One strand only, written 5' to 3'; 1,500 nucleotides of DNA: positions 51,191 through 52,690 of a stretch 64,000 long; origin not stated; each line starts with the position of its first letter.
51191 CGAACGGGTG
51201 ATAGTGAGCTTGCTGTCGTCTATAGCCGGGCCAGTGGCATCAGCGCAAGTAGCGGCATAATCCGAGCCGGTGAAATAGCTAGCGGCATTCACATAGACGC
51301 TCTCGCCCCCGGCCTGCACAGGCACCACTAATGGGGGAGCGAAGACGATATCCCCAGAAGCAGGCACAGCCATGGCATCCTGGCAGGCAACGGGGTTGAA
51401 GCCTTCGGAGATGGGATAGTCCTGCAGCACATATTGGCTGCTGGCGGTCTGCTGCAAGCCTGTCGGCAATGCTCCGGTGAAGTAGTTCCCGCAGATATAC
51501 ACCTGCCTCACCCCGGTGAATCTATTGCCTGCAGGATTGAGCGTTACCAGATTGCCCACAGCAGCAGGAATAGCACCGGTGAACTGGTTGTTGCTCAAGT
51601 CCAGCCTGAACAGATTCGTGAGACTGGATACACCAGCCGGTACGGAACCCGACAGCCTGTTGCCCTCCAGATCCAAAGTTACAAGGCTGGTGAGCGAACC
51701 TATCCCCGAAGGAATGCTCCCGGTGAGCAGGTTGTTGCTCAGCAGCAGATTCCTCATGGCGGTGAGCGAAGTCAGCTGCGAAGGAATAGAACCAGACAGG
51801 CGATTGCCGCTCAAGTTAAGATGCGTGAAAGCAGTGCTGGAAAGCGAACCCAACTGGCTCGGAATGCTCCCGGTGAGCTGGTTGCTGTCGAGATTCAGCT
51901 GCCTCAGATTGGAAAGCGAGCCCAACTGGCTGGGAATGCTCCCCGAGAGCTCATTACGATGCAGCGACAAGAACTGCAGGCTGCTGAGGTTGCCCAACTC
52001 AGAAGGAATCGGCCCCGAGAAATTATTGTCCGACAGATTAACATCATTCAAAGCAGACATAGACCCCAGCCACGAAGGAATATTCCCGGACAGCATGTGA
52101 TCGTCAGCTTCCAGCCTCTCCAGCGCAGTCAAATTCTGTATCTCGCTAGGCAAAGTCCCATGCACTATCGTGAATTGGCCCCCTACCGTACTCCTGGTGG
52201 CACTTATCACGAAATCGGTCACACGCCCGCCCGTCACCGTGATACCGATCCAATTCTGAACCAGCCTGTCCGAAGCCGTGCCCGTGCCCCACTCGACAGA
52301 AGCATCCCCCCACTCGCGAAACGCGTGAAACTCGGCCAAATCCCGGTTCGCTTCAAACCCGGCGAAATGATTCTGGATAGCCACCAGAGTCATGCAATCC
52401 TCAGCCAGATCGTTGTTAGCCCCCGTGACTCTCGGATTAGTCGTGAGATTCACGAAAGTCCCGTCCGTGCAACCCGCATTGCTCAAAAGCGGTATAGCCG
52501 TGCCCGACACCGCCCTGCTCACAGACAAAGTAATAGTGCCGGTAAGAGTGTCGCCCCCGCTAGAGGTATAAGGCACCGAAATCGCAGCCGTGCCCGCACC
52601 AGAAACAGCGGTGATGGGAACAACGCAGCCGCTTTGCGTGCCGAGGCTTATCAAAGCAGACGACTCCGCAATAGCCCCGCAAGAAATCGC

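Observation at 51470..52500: Plant-specific-type LRR receptor-like ectodomain embedded in the middle of the bacterial repeat protein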

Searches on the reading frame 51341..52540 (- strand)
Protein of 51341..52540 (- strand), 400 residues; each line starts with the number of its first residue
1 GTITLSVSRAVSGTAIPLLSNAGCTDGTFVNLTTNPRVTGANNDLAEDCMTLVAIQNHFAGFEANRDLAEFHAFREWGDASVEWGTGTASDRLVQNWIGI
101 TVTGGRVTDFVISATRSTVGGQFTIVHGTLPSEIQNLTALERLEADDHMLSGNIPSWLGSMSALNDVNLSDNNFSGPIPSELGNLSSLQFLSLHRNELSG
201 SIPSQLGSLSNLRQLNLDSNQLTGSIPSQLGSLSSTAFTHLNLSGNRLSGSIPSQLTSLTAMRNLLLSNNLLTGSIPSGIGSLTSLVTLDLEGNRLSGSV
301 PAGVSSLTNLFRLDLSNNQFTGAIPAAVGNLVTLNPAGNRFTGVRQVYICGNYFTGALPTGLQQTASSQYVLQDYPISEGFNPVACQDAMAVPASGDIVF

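Call 7: search_protein_families(library=pfam, proteins=[window:51341-52540:-], max_evalue=0.1)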
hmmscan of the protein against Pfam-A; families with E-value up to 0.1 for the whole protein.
window:51341-52540:- (400 aa): 8 families
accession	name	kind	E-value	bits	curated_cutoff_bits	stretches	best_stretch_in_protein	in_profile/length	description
PF00560.39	LRR_1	-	5.7e-29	94.4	20.6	5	211-233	1-23/23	Leucine Rich Repeat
PF23598.1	LRR_14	-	2.1e-19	69.9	40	2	129-224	61-153/353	Leucine-rich repeat region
PF13855.12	LRR_8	-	1.7e-18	66.6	27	7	262-320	3-61/61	Leucine rich repeat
PF12799.13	LRR_4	-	4.1e-16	59.1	27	2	187-223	2-37/44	Leucine Rich repeats (2 copies)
PF24141.1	LRR_ComC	-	6.4e-05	23.2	27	0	122-179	224-273/288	EGF-like domain-containing protein ComC LRR domain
PF13516.12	LRR_6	-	0.0063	16.9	23.4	0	238-250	5-17/24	Leucine Rich repeat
PF18016.8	SAM_3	-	0.091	13.1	22.6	0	169-204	19-54/65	SAM domain (Sterile alpha motif)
PF24048.1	LRR_NXF1-5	-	0.098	12.7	30.5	0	201-265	71-133/142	NXF1/2/3/5 leucine-rich repeat domain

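Call 8: search_protein_families(library=ncbifam, proteins=[window:51341-52540:-], max_evalue=0.1)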
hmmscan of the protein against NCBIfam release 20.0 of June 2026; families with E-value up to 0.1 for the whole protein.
window:51341-52540:- (400 aa): 6 families
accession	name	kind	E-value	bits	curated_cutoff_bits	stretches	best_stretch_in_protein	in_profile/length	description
NF041381.1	XopAC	subfamily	1.7e-20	73.2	450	2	129-229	104-202/451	XopAC/AvrAC family type III secretion system effector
NF041400.1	XopAE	equivalog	1.6e-17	63.7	600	2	225-335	10-116/478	type III secretion system effector XopAE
NF047464.1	FibnectbindLIC11051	equivalog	1.9e-11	43.2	1000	1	203-325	504-620/685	LIC_11051 family fibronectin-binding protein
NF033189.1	internalin_A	exception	1.9e-11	43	1600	1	134-333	202-383/799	class 1 internalin InlA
NF041351.1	XopL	equivalog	3.9e-09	35.8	500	1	178-334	89-249/497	type III secretion system leucine-rich repeat domain-containing effector XopL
NF033190.2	inl_like_NEAT_1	exception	4.6e-06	25.2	1275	2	227-348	256-370/754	NEAT domain-containing leucine-rich repeat protein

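Call 11: find_homologous_proteins(query=window:51341-52495:-, max_evalue=0.00001)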
Query window:51341-52495:- (385 aa): 3927 proteins with E <= 0.00001 among 8000 candidates; the best 120 are listed.
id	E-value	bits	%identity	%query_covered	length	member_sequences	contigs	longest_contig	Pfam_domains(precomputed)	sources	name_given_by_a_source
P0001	1.2e-118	415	39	90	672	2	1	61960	PF23598.2,PF24141.2,PF25019.1,PF00560.40,PF12799.14,PF00395.26,PF13855.13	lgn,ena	-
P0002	1.5e-105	372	40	98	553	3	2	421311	PF23598.2,PF24758.2,PF25019.1,PF00560.40,PF12799.14,PF13855.13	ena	-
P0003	2.2e-102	361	46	62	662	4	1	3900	PF23598.2,PF24758.2,PF24141.2,PF00560.40,PF12799.14,PF13855.13,PF00041.28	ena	-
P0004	3.3e-97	344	37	64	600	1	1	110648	PF07679.23,PF23598.2,PF13927.13,PF00560.40,PF18962.8,PF12799.14,PF13855.13,PF23211.1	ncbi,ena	-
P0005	3.6e-97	344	36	88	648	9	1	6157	PF23598.2,PF24141.2,PF26769.1,PF00560.40,PF12799.14,PF00395.26,PF13855.13,PF23211.1,PF18016.9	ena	-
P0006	4.1e-97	344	37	72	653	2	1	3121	PF00560.40,PF12799.14,PF13855.13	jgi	-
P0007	9.4e-95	336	43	61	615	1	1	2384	PF23598.2,PF24141.2,PF00560.40,PF12799.14,PF13855.13,PF00041.28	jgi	jgi:Leucine-rich repeat (LRR) protein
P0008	1.9e-92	329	42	62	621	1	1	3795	PF23598.2,PF13715.13,PF00560.40,PF12799.14,PF13620.13,PF13855.13,PF00041.28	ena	-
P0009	1.1e-89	319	42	63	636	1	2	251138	PF23598.2,PF24141.2,PF00560.40,PF12799.14,PF13855.13,PF23211.1,PF00041.28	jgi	-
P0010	2.0e-89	319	39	78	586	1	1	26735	PF23598.2,PF25019.1,PF00560.40,PF12799.14,PF13855.13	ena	-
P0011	2.2e-89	318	37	93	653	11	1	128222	PF23598.2,PF24141.2,PF25019.1,PF00560.40,PF12799.14,PF00395.26,PF13855.13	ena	-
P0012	1.0e-88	316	41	61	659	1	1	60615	PF23598.2,PF25019.1,PF00560.40,PF12799.14,PF13855.13,PF23211.1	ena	-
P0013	5.2e-88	314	47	63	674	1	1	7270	PF23598.2,PF25019.1,PF00560.40,PF12799.14,PF13855.13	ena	-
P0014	4.9e-87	311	38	83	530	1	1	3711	PF23598.2,PF00560.40,PF08263.18,PF12799.14,PF13855.13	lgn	-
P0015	3.8e-86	308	45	61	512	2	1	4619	PF23598.2,PF00560.40,PF12799.14,PF13855.13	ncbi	-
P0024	1.7e-83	299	38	71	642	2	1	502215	PF23598.2,PF00560.40,PF12799.14,PF13855.13,PF23211.1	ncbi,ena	-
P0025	4.8e-83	298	42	77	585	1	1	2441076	PF23598.2,PF24758.2,PF24141.2,PF00560.40,PF12799.14,PF13855.13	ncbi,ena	-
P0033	2.0e-80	289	36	90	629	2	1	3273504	PF23598.2,PF24141.2,PF25019.1,PF00560.40,PF12799.14,PF00395.26,PF13855.13,PF23211.1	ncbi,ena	-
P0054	2.4e-76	276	37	93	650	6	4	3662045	PF23598.2,PF24141.2,PF00560.40,PF12799.14,PF00395.26,PF13855.13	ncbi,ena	-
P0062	1.1e-75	273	43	72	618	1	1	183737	PF23598.2,PF24758.2,PF00560.40,PF18962.8,PF12799.14,PF13855.13,PF23211.1,PF11589.15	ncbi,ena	-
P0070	6.9e-75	271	38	77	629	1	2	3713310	PF23598.2,PF24758.2,PF00560.40,PF12799.14,PF13855.13,PF19078.7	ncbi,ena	-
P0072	1.1e-74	270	41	99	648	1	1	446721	PF23598.2,PF00560.40,PF12799.14,PF25013.1,PF13855.13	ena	-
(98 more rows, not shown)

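Call 14: list_cluster_members(proteins=[P0072, P0002, P0001, P0033, P0054, P0025, P0070, P0024, P0004, P0062])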
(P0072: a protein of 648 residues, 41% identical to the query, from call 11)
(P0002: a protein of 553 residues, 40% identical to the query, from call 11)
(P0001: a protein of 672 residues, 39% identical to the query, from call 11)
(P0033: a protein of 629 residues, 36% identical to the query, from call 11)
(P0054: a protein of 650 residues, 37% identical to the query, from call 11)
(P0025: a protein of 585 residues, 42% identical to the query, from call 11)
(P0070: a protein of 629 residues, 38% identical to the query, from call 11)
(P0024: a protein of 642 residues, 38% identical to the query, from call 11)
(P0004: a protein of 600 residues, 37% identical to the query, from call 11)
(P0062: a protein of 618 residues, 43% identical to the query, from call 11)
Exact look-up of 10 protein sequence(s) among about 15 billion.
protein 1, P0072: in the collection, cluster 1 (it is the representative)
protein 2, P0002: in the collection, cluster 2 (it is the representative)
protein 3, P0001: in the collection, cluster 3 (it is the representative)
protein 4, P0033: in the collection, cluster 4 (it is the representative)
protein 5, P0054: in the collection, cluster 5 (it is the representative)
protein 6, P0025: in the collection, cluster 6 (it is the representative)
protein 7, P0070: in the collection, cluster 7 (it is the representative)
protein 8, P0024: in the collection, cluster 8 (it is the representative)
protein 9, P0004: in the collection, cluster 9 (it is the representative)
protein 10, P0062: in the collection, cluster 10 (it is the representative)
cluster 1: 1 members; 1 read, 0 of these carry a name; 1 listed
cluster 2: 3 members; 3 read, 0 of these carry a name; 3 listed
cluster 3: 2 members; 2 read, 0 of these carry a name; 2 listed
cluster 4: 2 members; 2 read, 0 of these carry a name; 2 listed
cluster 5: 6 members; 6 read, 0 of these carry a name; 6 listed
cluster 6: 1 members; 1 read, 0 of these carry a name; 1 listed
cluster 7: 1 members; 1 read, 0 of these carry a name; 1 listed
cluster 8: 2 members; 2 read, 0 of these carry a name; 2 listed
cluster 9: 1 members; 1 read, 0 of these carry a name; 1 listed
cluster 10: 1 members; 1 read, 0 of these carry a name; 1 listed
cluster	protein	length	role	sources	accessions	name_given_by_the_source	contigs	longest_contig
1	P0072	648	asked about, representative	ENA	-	-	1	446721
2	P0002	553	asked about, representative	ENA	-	-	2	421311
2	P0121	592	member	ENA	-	-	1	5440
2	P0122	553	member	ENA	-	-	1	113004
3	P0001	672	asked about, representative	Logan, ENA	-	-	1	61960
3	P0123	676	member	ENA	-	-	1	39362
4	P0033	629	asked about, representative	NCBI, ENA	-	-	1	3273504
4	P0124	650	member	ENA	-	-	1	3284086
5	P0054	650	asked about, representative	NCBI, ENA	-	-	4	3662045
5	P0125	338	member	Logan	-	-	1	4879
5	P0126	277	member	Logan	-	-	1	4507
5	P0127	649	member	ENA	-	-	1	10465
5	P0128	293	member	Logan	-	-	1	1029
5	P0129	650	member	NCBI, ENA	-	-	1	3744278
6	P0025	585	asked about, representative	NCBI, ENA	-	-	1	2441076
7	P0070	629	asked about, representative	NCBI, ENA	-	-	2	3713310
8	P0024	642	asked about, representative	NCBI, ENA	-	-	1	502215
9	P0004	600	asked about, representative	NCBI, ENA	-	-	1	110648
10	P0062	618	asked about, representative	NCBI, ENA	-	-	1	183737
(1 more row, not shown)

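Call 15: find_encoding_contigs(protein=P0072, flank=10000, max_places=4)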
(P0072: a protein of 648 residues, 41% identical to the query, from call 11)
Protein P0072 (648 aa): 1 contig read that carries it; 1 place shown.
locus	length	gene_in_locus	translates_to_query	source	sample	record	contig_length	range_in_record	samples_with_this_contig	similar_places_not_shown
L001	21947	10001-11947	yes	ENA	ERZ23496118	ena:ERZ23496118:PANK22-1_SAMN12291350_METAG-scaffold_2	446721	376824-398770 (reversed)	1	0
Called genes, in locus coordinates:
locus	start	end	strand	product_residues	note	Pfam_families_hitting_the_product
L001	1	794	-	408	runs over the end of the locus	PF02771:Acyl-CoA_dh_N, PF02770:Acyl-CoA_dh_M, PF00441:Acyl-CoA_dh_1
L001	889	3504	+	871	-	PF00560:LRR_1 (faint), PF13855:LRR_8 (faint), PF23598:LRR_14, PF12799:LRR_4 (weak)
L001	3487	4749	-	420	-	PF00005:ABC_tran, PF17912:OB_MalK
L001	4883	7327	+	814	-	-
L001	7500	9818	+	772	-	PF00560:LRR_1 (faint), PF12799:LRR_4 (faint), PF13855:LRR_8 (weak), PF23598:LRR_14 (weak), PF13855:LRR_8 (weak), PF23598:LRR_14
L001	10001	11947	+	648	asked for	PF00560:LRR_1 (faint), PF23598:LRR_14, PF25013:LRR_Zer-1 (faint), PF12799:LRR_4 (weak), PF13855:LRR_8, PF23598:LRR_14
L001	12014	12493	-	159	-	PF01850:PIN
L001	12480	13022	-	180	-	-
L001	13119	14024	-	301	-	PF00106:adh_short, PF08659:KR, PF13561:adh_short_C2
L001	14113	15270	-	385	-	PF00108:Thiolase_N (faint), PF22691:Thiolase_C_1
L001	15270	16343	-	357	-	-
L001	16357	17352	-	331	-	PF01796:OB_ChsH2_C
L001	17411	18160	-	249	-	PF00296:Bac_luciferase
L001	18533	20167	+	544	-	PF03062:MBOAT, PF13813:MBOAT_2 (weak)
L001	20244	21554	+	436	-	PF00657:Lipase_GDSL (weak), PF04311:DUF459, PF13472:Lipase_GDSL_2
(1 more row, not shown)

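Call 38: search_solved_structures(query=window:51356-52507:-, max_evalue=1e-10)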
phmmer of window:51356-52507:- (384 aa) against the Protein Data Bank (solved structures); distinct sequences matched with E-value up to 1e-10: 154 (the best 60 are shown).
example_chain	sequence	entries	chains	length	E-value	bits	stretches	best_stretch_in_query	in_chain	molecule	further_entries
6s6q_A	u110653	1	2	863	5.6e-131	440.4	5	129-313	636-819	LRR receptor-like serine/threonine-protein kinase GSO1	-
4mn8_A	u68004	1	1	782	3.6e-112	378.5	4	117-321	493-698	LRR receptor-like serine/threonine-protein kinase FLS2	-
5gr8_A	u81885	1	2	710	1.4e-103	350.2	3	77-324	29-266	Leucine-rich repeat receptor-like protein kinase PEPR1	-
4mna_A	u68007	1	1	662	6.9e-102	344.7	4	117-321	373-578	LRR receptor-like serine/threonine-protein kinase FLS2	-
5gqr_B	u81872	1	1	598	2.4e-100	339.6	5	136-317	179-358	Leucine-rich repeat receptor-like protein kinase TDR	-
5gr9_B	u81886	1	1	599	2.4e-100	339.6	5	136-317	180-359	Leucine-rich repeat receptor-like protein kinase TDR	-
8web_A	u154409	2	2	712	1.2e-98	334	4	139-317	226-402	MDIS1-interacting receptor like kinase 2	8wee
8yaa_A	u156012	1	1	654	2.9e-98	332.8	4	139-317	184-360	MDIS1-interacting receptor like kinase 2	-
8wei_A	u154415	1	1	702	2.8e-97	329.5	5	156-291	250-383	MALE DISCOVERER 1-INTERACTING RECEPTOR-LIKE KINASE 2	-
8wef_A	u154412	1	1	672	8.5e-97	327.9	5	156-291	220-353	MALE DISCOVERER 1-INTERACTING RECEPTOR-LIKE KINASE 2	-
8weh_A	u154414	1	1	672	1.1e-96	327.6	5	157-292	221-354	MALE DISCOVERER 1-INTERACTING RECEPTOR-LIKE KINASE 2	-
8weg_A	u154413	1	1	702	1.2e-96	327.4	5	156-291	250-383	MALE DISCOVERER 1-INTERACTING RECEPTOR-LIKE KINASE 2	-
8wec_A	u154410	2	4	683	1.3e-96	327.4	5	139-316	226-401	MDIS1-interacting receptor like kinase 2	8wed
5hyx_B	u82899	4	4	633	1.5e-92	314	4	117-332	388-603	Probable LRR receptor-like serine/threonine-protein kinase At4g26540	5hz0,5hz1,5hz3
5xjo_A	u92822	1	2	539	5.9e-84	285.7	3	134-321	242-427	LRR receptor-like serine/threonine-protein kinase ERL1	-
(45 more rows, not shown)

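Call 51: predict_structure(alignment_id=A3)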
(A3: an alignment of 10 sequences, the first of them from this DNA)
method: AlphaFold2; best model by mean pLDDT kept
length: 384 residues; sequences in the alignment: 10
mean_pLDDT: 86.7   pTM: 0.87
mean pLDDT of the five models: 86.7, 86.2, 86.1, 85.7, 85.6
residues with pLDDT >= 90: 248; 70-90: 72; 50-70: 45; < 50: 19
segments of 3 or more residues with pLDDT < 50: 366-370, 372-374, 377-384
pLDDT, mean of each block of 10 residues (from residue 1): 82 92 75 91 96 85 79 63 91 95 61 86 97 96 98 98 98 98 98 98 99 98 97 99 98 98 97 97 96 90 93 86 64 81 83 64 51 48 35
secondary structure, 60 per line:
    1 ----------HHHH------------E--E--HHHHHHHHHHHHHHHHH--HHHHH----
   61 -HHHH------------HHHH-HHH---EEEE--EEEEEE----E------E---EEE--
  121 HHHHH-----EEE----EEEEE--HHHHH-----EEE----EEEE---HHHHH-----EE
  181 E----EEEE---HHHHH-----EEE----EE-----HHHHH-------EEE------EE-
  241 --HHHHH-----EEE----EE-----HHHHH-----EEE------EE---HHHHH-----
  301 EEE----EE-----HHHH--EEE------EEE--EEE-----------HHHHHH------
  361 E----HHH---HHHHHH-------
elements in order: H11-14 H33-49 H52-56 H62-65 H78-81 E89-92 E95-100 E116-118 H121-125 E131-133 E138-142 H145-149 E155-157 E162-165 H169-173 E179-181 E186-189 H193-197 E203-205 H217-221 E229-231 H243-247 E253-255 H267-271 E277-279 H291-295 E301-303 H315-318 E321-323 E330-332 E335-337 H349-354 H372-377

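Call 54: fold_search(model_id=the predicted structure, library=pdb)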
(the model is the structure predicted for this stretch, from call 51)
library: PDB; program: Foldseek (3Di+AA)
matches with E <= 10: 994; with E <= 0.001: 622
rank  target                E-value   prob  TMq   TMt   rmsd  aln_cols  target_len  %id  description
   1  8wec_A                1.5e-20  1.00  0.59  0.38   6.0       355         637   29  Crystal structure of Arabidopsis thaliana MIK2 ectodomain in complex with BAK1 ectodomain and SCOOP12 (released 2024-11-06)
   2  8wee_A                2.5e-20  1.00  0.61  0.37   6.6       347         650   28  Crystal structure of Arabidopsis thaliana MIK2 ectodomain in complex with SCOOP12 (released 2024-11-06)
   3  8wei_A                2.9e-20  1.00  0.61  0.38   6.6       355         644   28  Crystal structure of Brassica napus MIK2 ectodomain (N393D mutant) (released 2024-11-06)
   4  8web_A                4.0e-20  1.00  0.61  0.38   6.6       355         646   29  Crystal structure of Arabidopsis thaliana MIK2 ectodomain (released 2024-11-06)
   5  8wef_A                5.6e-20  1.00  0.61  0.38   6.3       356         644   29  Crystal structure of Brassica napus MIK2 ectodomain in complex with Fusarium oxysporum SCOOPL (released 2024-11-06)
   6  8weh_A                8.3e-20  1.00  0.61  0.38   5.8       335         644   30  Crystal structure of Brassica napus MIK2 ectodomain (N393A mutant) (released 2024-11-06)
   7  5xkn_A                1.2e-19  1.00  0.58  0.41   1.7       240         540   39  Crystal structure of plant receptor ERL2 in complexe with EPFL4 (released 2019-01-23)
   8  5xjx_A                1.2e-19  1.00  0.58  0.41   1.2       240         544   40  Pre-formed plant receptor ERL1-TMM complex (released 2019-01-23)
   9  5hz1_B                1.3e-18  1.00  0.48  0.31   7.5       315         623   27  Plant peptide hormone receptor RGFR1 in complex with RGF3 (released 2017-03-22)
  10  4mn8_A                1.4e-18  1.00  0.68  0.35   3.2       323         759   32  Crystal structure of flg22 in complex with the FLS2 and BAK1 ectodomains (released 2013-12-04)
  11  6s6q_A                1.7e-18  1.00  0.60  0.29   7.2       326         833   33  Crystal structure of the LRR ectodomain of the plant membrane receptor kinase GASSHO1/SCHENGEN3 from Arabidopsis thali (released 2020-01-29)
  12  5xjo_A                2.0e-18  1.00  0.58  0.43   1.5       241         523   36  Plant receptor ERL1-TMM in complex with peptide EPF1 (released 2019-01-23)
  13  5xkj_A                2.3e-18  1.00  0.59  0.44   1.7       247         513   39  Crystal structure of plant receptor ERL1-TMM in complexe with EPF2 (released 2019-01-23)
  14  4mna                  3.5e-18  1.00  0.64  0.40   4.1       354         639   29  Crystal structure of the free FLS2 ectodomains (released 2013-12-04)
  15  7ogo_DDD              6.4e-18  1.00  0.55  0.38   5.3       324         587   29  Plant peptide hormone receptor H1I1S1 (released 2022-02-16)
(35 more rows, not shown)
